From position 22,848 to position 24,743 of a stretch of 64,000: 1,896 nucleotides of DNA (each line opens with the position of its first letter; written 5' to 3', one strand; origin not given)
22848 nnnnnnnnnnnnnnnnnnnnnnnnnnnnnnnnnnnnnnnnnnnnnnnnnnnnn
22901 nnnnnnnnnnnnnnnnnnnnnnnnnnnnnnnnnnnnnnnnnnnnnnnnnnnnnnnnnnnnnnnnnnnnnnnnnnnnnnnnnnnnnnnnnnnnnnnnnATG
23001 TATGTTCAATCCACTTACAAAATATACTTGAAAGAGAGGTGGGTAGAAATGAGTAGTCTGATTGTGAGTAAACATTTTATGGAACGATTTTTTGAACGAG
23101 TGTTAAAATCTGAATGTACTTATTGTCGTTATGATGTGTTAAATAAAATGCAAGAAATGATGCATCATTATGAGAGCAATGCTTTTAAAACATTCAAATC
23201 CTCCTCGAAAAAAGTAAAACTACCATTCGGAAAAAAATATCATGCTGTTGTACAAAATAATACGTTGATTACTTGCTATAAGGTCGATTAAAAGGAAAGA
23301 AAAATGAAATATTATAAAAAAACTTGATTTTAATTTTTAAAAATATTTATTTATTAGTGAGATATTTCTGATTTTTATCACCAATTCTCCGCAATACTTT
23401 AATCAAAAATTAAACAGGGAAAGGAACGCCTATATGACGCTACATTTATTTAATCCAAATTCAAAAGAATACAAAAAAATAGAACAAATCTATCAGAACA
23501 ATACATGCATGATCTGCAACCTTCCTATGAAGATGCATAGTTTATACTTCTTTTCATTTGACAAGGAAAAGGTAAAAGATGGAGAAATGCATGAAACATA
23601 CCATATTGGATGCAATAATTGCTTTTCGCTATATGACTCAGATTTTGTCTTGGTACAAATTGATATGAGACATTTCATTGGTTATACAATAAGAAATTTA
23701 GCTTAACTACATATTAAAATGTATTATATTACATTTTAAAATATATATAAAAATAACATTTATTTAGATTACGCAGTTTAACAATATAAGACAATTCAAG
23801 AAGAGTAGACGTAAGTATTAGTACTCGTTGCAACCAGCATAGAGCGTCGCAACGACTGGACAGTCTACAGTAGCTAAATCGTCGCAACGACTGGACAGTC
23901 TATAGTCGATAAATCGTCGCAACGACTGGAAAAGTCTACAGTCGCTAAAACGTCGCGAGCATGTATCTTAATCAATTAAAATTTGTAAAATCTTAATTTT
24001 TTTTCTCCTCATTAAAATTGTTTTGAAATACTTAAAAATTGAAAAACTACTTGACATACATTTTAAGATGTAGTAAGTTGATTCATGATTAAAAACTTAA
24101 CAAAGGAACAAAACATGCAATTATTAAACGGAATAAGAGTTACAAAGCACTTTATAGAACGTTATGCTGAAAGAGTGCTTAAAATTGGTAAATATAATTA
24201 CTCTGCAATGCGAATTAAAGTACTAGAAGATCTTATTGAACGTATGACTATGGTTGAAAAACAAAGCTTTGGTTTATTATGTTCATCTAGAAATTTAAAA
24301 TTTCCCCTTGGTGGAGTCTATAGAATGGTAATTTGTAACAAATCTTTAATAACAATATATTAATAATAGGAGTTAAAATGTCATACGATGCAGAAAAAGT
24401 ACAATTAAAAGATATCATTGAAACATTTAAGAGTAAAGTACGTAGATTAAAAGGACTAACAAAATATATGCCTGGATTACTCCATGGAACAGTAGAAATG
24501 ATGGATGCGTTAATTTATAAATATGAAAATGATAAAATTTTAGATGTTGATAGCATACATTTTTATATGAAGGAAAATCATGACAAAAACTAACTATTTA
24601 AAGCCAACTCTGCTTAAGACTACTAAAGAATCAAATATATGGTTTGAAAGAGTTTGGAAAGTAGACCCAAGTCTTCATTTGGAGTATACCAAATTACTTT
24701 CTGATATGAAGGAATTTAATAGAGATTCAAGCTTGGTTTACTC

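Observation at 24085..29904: Seven-gene AT-rich operon built around an SF1 helicase with unknown partners: candidate defence or satellite-replication module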

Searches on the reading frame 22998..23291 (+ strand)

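Call 5: search_protein_families(library=phrogs, proteins=[window:22998-23291:+], max_evalue=0.1)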
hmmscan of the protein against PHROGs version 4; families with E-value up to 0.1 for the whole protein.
window:22998-23291:+ (97 aa): 3 families
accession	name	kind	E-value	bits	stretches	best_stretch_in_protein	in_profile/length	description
phrog_26885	-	unknown function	0.017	15.8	1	13-56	49-88/143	-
phrog_5083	-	unknown function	0.024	15.4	1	17-97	5-80/178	-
phrog_6182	-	unknown function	0.096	14.3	0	20-95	5-78/87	-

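Call 6: search_protein_families(library=ncbifam, proteins=[window:22998-23291:+], max_evalue=0.1)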
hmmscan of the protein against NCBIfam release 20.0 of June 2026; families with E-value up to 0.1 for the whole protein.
window:22998-23291:+ (97 aa): 0 families

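Call 14: search_protein_families(library=pfam, proteins=[window:22998-23291:+], max_evalue=0.01)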
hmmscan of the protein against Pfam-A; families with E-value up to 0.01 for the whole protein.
window:22998-23291:+ (97 aa): 0 families

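Call 95: search_protein_families(library=pfam, proteins=[window:22998-23291:+], max_evalue=1)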
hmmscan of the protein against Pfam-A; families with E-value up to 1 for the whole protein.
window:22998-23291:+ (97 aa): 4 families
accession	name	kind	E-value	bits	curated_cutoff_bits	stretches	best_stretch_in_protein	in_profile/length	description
PF25736.1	Herpes_gQ2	-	0.015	16.1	27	1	28-78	97-147/147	Human herpesvirus-6 glycoprotein Q2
PF20683.2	DUF6819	-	0.025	14.7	23.5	1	12-64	17-68/171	Domain of unknown function (DUF6819)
PF03392.18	OS-D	-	0.037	14.6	25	1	26-73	38-85/93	Insect pheromone-binding family, A10/OS-D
PF23871.1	DUF7226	-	0.1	12.9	27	1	8-67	66-124/142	Domain of unknown function (DUF7226)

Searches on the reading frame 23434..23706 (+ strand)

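Call 5: search_protein_families(library=phrogs, proteins=[window:23434-23706:+], max_evalue=0.1)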
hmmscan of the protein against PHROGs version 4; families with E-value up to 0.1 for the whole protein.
window:23434-23706:+ (90 aa): 3 families
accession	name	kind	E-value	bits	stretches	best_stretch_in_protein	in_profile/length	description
phrog_25983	-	DNA, RNA and nucleotide metabolism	0.048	14.8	1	15-48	3-35/171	HNH endonuclease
phrog_32094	-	unknown function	0.051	14.8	0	44-88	10-56/125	-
phrog_37285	-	unknown function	0.095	13.7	0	38-83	19-61/87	-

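Call 6: search_protein_families(library=ncbifam, proteins=[window:23434-23706:+], max_evalue=0.1)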
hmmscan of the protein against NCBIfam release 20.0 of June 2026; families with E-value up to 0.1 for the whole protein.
window:23434-23706:+ (90 aa): 2 families
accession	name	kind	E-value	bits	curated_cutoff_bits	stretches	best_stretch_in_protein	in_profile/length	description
NF045715.1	sulf_resp_HmcB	equivalog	0.043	12.9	420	1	14-64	96-146/307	sulfate respiration complex iron-sulfur protein HmcB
NF009550.0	PRK12997.1-1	equivalog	0.06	12.1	583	1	14-84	183-251/447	PTS sugar transporter subunit IIC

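Call 32: search_protein_families(library=pfam, proteins=[window:23434-23706:+], max_evalue=1)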
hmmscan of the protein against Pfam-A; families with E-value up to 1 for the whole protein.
window:23434-23706:+ (90 aa): 0 families

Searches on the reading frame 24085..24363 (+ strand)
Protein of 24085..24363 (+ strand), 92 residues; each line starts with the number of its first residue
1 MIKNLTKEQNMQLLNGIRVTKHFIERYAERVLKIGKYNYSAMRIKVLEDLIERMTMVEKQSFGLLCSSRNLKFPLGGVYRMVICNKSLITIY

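Call 3: search_protein_families(library=pfam, proteins=[window:24085-24363:+], max_evalue=0.1)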
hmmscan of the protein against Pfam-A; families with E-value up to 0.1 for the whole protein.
window:24085-24363:+ (92 aa): 0 families

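Call 4: search_protein_families(library=padloc, proteins=[window:24085-24363:+], max_evalue=0.1)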
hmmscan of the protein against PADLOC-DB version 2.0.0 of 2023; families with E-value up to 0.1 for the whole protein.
window:24085-24363:+ (92 aa): 0 families

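Call 5: search_protein_families(library=phrogs, proteins=[window:24085-24363:+], max_evalue=0.1)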
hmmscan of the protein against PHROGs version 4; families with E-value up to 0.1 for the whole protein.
window:24085-24363:+ (92 aa): 0 families

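Call 6: search_protein_families(library=ncbifam, proteins=[window:24085-24363:+], max_evalue=0.1)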
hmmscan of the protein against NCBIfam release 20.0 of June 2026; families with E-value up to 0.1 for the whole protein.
window:24085-24363:+ (92 aa): 0 families

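Call 59: search_solved_structures(query=window:24115-24363:+, max_evalue=10, show_alignments=2)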
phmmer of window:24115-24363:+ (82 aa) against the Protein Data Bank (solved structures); distinct sequences matched with E-value up to 10: 0.

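Call 95: search_protein_families(library=pfam, proteins=[window:24115-24363:+], max_evalue=1)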
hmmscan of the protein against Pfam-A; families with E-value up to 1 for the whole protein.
window:24115-24363:+ (82 aa): 0 families

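Call 107: search_solved_structures(query=A7, max_evalue=10, show_alignments=2)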
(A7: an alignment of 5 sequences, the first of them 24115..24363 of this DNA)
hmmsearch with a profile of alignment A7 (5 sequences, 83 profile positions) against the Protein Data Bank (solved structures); distinct sequences matched with E-value up to 10: 2.
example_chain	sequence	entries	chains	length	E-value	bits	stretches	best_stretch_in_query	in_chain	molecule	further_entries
3u7i_A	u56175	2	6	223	0.5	14.1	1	6-51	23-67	FMN-dependent NADH-azoreductase 1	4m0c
9okb_O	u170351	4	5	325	3.3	11.4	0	4-77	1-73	Centromere protein O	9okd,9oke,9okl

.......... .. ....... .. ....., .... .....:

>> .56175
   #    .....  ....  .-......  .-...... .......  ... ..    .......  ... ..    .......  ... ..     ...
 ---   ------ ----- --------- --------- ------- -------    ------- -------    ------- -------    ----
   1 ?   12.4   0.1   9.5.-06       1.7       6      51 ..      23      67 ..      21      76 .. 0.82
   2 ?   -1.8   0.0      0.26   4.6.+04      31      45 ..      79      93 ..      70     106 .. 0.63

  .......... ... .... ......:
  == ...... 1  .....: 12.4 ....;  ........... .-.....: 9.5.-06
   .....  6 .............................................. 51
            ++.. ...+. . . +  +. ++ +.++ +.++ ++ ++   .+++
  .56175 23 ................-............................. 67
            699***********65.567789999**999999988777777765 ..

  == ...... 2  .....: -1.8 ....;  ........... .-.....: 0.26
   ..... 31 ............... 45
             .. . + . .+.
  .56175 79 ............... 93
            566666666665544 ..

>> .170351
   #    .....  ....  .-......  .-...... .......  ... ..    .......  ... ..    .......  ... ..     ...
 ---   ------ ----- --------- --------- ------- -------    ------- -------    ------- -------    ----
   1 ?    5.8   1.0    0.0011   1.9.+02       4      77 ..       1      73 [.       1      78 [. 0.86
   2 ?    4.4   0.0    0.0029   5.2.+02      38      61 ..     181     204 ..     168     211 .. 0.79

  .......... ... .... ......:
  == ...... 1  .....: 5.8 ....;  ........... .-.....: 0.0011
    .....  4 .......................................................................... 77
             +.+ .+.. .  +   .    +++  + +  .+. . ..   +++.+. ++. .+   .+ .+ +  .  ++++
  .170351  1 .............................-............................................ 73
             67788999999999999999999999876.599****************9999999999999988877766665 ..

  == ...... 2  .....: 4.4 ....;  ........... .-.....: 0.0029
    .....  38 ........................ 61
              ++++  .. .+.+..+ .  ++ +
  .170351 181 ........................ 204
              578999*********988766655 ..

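Call 108: search_protein_families(library=pfam, alignment_id=A7, max_evalue=10)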
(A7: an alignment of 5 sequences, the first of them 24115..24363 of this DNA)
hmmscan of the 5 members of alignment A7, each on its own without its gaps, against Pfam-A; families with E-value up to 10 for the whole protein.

A. member 1, window:24115-24363:+ (82 aa): 0 families

B. families by the number of members that match (of 5 scanned): 6 families
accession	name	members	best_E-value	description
PF25736.1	Herpes_gQ2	1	0.015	Human herpesvirus-6 glycoprotein Q2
PF03392.18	OS-D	1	0.03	Insect pheromone-binding family, A10/OS-D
PF08351.18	TmcA_N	1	0.034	tRNA(Met) cytidine acetyltransferase TmcA, N-terminal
PF10884.14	DUF2683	1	0.038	Protein of unknown function (DUF2683)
PF12848.13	ABC_tran_Xtn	1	0.14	ABC transporter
PF09379.16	FERM_N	1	0.22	FERM N-terminal domain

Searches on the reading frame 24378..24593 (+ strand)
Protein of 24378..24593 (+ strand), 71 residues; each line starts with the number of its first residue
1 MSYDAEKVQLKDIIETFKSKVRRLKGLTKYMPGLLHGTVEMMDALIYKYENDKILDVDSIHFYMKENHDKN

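Call 3: search_protein_families(library=pfam, proteins=[window:24378-24593:+], max_evalue=0.1)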
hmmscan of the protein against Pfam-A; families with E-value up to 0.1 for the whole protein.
window:24378-24593:+ (71 aa): 0 families

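Call 4: search_protein_families(library=padloc, proteins=[window:24378-24593:+], max_evalue=0.1)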
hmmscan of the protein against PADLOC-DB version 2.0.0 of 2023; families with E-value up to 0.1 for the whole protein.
window:24378-24593:+ (71 aa): 0 families

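Call 5: search_protein_families(library=phrogs, proteins=[window:24378-24593:+], max_evalue=0.1)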
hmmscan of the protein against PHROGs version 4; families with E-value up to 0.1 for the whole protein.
window:24378-24593:+ (71 aa): 0 families

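Call 6: search_protein_families(library=ncbifam, proteins=[window:24378-24593:+], max_evalue=0.1)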
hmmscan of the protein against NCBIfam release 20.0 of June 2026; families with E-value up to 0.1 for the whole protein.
window:24378-24593:+ (71 aa): 0 families

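Call 51: find_related_loci(query=A3, collection=metagenome_contigs, flank=10000)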
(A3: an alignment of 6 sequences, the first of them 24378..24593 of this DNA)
Query A3 (71 aa) in metagenome_contigs; peptide patterns used: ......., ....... (x = any residue, [..] = any of these).
589 stretches matched a pattern; 5 encode a relative of the query (tblastn E <= 1e-3); 5 distinct loci.
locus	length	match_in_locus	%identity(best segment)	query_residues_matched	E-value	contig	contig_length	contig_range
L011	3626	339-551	100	1-71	1e-45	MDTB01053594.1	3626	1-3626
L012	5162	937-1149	100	1-71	1e-45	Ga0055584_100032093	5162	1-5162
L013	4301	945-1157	99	1-71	1e-44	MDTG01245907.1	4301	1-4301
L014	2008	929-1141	83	1-71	4e-38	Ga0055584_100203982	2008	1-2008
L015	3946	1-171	86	15-71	8e-31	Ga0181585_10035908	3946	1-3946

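Call 85: search_protein_families(library=padloc, proteins=[L013:2352-3497:+], max_evalue=0.01)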
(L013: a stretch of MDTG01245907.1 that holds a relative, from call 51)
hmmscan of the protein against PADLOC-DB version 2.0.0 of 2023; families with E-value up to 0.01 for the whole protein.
L013:2352-3497:+ (381 aa): 0 families
